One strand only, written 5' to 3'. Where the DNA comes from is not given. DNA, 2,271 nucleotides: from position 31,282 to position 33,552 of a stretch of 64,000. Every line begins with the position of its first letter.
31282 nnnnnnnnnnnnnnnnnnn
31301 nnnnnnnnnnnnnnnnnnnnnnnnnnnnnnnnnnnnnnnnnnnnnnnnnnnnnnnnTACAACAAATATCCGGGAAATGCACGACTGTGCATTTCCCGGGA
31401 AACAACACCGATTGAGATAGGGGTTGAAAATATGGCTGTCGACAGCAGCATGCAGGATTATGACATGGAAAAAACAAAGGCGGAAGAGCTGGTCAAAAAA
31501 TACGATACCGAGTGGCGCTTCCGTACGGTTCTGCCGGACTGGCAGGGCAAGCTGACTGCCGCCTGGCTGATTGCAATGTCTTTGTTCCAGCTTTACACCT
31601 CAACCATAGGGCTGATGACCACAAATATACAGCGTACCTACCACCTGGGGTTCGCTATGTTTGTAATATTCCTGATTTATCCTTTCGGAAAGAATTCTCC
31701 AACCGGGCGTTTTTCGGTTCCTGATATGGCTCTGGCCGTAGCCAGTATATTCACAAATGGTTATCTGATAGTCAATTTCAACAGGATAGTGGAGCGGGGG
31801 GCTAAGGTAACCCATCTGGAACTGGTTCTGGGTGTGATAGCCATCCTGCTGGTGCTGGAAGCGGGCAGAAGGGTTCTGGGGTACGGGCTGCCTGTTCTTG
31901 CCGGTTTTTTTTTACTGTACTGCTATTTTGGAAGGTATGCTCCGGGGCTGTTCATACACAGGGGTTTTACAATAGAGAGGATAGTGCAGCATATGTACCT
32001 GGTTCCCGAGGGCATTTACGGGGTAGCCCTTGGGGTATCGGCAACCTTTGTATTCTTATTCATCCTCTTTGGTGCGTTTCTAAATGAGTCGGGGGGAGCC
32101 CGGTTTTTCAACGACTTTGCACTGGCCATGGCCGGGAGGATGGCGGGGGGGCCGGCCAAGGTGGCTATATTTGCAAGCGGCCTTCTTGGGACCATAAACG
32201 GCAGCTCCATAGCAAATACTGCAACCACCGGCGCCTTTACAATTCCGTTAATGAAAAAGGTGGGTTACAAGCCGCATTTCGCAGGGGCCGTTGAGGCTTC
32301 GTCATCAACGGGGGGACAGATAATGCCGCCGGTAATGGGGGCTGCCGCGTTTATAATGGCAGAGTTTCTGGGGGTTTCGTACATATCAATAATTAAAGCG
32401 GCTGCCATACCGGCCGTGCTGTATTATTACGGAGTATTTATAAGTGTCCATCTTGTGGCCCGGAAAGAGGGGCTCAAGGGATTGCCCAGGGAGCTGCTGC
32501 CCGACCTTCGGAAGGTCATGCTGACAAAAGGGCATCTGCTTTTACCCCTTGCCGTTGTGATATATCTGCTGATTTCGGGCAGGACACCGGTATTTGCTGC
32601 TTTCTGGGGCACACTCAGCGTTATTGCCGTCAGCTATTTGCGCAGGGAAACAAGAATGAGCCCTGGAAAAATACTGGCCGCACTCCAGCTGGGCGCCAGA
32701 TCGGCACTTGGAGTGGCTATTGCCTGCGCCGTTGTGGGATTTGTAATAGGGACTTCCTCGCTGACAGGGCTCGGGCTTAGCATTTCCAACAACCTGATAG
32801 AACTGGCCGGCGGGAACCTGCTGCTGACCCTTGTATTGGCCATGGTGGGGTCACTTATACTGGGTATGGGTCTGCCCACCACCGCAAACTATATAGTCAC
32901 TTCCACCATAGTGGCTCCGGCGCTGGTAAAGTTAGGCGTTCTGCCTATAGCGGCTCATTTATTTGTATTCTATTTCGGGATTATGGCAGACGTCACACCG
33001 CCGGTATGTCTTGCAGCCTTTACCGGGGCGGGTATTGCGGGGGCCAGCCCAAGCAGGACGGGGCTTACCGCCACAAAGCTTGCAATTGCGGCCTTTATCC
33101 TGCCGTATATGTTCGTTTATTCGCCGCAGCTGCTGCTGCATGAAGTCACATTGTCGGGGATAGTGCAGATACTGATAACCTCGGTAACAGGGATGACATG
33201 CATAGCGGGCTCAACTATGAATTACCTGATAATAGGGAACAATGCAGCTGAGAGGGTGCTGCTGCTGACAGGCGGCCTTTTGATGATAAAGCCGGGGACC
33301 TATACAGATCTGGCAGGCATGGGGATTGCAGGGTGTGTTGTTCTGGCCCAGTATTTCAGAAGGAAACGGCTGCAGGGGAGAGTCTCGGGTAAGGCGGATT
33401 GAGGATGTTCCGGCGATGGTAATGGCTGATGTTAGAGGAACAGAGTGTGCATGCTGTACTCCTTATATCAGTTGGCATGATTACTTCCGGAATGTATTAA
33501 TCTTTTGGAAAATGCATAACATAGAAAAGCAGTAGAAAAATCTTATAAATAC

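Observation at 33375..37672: Germinant-receptor operon flanked by direct repeats derived from the 3' end of the upstream TRAP permease gene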

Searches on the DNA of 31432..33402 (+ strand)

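Call 63: search_rna_families(source=L021, start=7800, end=15000, threshold=evalue, max_evalue=1)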
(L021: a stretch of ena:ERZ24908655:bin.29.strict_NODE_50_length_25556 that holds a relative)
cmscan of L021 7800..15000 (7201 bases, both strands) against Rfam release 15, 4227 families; matches with E-value up to 1: 2.
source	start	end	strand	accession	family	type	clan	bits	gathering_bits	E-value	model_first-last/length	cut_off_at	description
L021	8005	8104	+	RF00515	PyrR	Cis-reg;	-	54.4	54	1.2e-05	1-115/115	no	PyrR binding site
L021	8164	8236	+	RF00515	PyrR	Cis-reg;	-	29.9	54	0.47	1-115/115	no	PyrR binding site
